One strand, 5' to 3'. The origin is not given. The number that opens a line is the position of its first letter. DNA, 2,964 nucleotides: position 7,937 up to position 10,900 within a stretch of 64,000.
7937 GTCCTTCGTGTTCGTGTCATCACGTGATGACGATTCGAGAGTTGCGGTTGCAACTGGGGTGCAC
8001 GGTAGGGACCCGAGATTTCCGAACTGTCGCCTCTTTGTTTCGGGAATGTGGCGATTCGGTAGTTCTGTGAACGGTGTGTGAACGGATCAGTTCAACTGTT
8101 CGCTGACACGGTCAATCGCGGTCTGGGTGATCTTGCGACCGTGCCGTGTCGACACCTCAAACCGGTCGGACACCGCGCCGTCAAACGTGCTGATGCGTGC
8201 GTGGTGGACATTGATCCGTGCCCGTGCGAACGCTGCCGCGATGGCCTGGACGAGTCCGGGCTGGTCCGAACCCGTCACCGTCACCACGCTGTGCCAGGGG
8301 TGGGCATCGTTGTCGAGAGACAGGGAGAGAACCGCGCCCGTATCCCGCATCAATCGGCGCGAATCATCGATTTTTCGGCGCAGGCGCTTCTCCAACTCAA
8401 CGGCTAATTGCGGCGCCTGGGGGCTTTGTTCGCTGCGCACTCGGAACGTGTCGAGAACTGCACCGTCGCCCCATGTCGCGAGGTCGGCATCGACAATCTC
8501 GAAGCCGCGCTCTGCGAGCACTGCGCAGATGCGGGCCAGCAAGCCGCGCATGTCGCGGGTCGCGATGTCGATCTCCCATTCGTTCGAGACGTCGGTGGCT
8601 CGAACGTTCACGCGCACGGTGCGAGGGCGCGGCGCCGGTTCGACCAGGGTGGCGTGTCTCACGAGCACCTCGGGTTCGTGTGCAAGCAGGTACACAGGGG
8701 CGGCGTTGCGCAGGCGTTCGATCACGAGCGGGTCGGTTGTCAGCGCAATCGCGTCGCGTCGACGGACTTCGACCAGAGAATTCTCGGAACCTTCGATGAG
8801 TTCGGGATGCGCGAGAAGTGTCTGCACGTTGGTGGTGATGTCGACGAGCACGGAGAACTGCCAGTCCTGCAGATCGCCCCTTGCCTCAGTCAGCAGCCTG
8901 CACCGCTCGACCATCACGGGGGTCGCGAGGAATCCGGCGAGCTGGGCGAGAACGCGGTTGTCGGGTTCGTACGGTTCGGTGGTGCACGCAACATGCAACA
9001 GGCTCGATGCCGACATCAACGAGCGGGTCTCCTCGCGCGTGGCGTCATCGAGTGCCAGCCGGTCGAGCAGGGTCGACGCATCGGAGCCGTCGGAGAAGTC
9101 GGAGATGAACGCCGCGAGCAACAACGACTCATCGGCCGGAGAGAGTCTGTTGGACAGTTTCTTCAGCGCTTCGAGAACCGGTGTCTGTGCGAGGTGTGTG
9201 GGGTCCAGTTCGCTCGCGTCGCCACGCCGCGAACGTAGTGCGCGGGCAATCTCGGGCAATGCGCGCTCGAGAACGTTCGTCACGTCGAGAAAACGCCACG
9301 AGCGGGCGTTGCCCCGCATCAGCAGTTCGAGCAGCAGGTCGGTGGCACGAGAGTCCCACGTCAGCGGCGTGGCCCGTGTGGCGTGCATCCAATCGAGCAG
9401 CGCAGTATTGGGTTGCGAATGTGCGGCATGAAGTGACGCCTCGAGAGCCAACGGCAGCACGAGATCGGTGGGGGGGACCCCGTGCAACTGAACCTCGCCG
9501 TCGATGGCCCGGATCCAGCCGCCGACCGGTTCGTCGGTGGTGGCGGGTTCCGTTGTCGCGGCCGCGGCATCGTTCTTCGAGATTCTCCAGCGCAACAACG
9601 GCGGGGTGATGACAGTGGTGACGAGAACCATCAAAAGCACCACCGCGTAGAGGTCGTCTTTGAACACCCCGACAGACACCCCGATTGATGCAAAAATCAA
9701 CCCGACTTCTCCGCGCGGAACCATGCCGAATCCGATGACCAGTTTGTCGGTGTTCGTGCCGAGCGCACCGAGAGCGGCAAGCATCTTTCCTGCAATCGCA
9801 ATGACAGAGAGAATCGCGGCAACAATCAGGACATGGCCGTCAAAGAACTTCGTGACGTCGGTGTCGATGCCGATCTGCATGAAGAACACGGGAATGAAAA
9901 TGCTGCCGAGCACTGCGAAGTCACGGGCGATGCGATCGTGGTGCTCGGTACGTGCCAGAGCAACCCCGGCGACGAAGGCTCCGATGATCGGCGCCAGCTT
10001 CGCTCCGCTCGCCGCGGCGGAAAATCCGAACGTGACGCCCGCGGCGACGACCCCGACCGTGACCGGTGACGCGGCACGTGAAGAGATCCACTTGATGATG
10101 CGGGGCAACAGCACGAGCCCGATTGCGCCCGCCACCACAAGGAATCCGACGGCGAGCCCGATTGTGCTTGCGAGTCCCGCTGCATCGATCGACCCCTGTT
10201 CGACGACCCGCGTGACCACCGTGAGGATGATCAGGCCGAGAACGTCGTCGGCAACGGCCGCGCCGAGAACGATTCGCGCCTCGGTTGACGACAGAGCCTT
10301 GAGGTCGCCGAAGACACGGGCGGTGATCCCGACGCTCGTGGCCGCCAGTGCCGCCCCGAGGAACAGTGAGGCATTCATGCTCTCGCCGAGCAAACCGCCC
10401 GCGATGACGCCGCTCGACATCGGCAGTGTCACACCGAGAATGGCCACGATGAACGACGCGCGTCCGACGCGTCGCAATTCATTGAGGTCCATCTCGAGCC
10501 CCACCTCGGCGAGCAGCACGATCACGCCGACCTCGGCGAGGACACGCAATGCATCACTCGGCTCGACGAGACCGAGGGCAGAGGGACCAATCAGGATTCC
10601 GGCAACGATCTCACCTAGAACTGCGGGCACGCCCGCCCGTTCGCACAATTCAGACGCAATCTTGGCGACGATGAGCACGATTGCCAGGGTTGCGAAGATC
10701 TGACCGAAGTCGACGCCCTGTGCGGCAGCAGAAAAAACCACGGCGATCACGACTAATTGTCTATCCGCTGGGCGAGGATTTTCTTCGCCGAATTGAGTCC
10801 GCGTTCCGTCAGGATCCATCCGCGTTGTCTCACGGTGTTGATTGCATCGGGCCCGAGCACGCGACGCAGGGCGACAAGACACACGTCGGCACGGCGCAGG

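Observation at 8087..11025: Kef-type antiporter fused to a catalytically stripped GlnD-like sensor tail, led by a receiver-less OmpR-type regulator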

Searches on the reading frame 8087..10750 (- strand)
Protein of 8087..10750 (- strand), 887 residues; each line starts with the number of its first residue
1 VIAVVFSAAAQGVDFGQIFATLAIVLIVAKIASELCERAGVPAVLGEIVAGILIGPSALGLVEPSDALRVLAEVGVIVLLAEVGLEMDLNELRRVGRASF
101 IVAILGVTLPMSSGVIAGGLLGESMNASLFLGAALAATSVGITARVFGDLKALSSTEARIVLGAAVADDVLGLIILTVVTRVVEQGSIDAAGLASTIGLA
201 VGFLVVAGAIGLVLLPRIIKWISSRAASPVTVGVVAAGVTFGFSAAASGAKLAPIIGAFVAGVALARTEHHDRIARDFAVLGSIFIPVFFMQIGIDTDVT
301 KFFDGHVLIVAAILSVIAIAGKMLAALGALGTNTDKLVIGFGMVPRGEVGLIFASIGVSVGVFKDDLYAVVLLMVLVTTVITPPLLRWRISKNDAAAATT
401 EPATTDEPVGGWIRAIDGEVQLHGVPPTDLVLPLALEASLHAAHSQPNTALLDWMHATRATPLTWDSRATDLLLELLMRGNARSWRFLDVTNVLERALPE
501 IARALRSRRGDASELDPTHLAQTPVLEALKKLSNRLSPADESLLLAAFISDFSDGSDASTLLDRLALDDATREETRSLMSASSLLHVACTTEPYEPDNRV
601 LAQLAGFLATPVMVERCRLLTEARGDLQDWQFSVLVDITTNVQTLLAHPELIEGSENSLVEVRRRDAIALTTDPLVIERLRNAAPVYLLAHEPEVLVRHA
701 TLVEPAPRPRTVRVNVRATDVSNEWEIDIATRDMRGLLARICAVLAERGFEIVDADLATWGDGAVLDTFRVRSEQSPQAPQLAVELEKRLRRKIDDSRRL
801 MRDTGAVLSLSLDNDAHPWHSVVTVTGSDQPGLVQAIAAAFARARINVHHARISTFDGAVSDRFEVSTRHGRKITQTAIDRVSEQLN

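Call 3: search_protein_families(library=pfam, proteins=[window:8087-10750:-], max_evalue=0.1)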
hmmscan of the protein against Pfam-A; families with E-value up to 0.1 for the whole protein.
window:8087-10750:- (887 aa): 7 families
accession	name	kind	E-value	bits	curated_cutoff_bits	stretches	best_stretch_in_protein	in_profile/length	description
PF00999.27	Na_H_Exchanger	-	5.8e-61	206.9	26.2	1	26-386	4-373/375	Sodium/hydrogen exchanger, transmembrane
PF01842.31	ACT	-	2.6e-13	49.9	27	2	822-866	2-45/66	ACT domain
PF22754.3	bHLH-TF_ACT-like_plant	-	1.7e-07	31.8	27.6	2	822-876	12-64/75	Plant bHLH transcription factor, ACT-like domain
PF13740.12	ACT_6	-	2.5e-07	31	23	1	822-860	4-42/76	ACT domain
PF13291.12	ACT_4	-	1.3e-06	29.4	27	0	823-867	9-55/80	ACT domain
PF22629.2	ACT_AHAS_ss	-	0.00022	21.8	27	0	729-756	3-30/67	AHAS small subunit-like ACT domain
PF24931.1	ACT_ACR9_3rd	-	0.041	14.4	27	1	810-876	2-69/98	ACR9-like, ACT-like domain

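Call 4: search_protein_families(library=ncbifam, proteins=[window:8087-10750:-], max_evalue=0.1)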
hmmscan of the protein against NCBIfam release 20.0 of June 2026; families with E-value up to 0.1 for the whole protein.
window:8087-10750:- (887 aa): 19 families
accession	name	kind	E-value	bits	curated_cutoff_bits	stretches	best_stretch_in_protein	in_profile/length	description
TIGR00932.1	2a37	subfamily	5.5e-50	170.4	238.3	1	27-297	2-274/275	monovalent cation:proton antiporter-2 (CPA2) family protein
NF045626.1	FeTrans_MagA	equivalog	1.3e-26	93.5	700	1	21-383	10-371/386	iron transporter MagA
TIGR01693.1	UTase_glnD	equivalog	4.1e-24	84.8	519.4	1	629-886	569-845/850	[protein-PII] uridylyltransferase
NF003467.0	PRK05092.1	equivalog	7.3e-24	83.6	959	1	676-878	692-910/940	[protein-PII] uridylyltransferase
NF007950.1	PRK10669.1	equivalog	1.9e-23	83.2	700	1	19-386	8-384/547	YbaL family putative K(+) efflux transporter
NF002973.0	PRK03659.1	equivalog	1.2e-21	76.9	804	1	20-387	8-374/602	glutathione-regulated potassium-efflux system protein KefB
NF002924.0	PRK03562.1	equivalog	1.6e-20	73.2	752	1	22-387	10-377/623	glutathione-regulated potassium-efflux system protein KefC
NF002837.0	PRK03059.1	equivalog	2.4e-19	68.9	1010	1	684-870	639-837/857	[protein-PII] uridylyltransferase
NF002895.0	PRK03381.1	equivalog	2.8e-17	62.1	631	2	785-877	672-765/782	[protein-PII] uridylyltransferase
NF003716.0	PRK05326.1-3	equivalog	9.9e-13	47.4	355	1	17-392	6-388/499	potassium/proton antiporter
NF003448.0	PRK05007.1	equivalog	1.6e-12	46.2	1255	1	686-886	664-874/884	bifunctional uridylyltransferase/uridylyl-removing protein GlnD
NF001366.0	PRK00275.1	equivalog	7.5e-10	37.4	1299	2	810-876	804-870/895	[protein-PII] uridylyltransferase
NF002487.0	PRK01759.1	equivalog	2.1e-09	36.1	890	1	640-886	604-857/862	bifunctional uridylyltransferase/uridylyl-removing protein GlnD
NF003347.0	PRK04374.1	equivalog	7.3e-09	34.3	1567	1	688-883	654-859/869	[protein-PII] uridylyltransferase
NF001220.0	PRK00194.1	equivalog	1.1e-05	25.7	74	1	821-851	4-34/90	ACT domain-containing protein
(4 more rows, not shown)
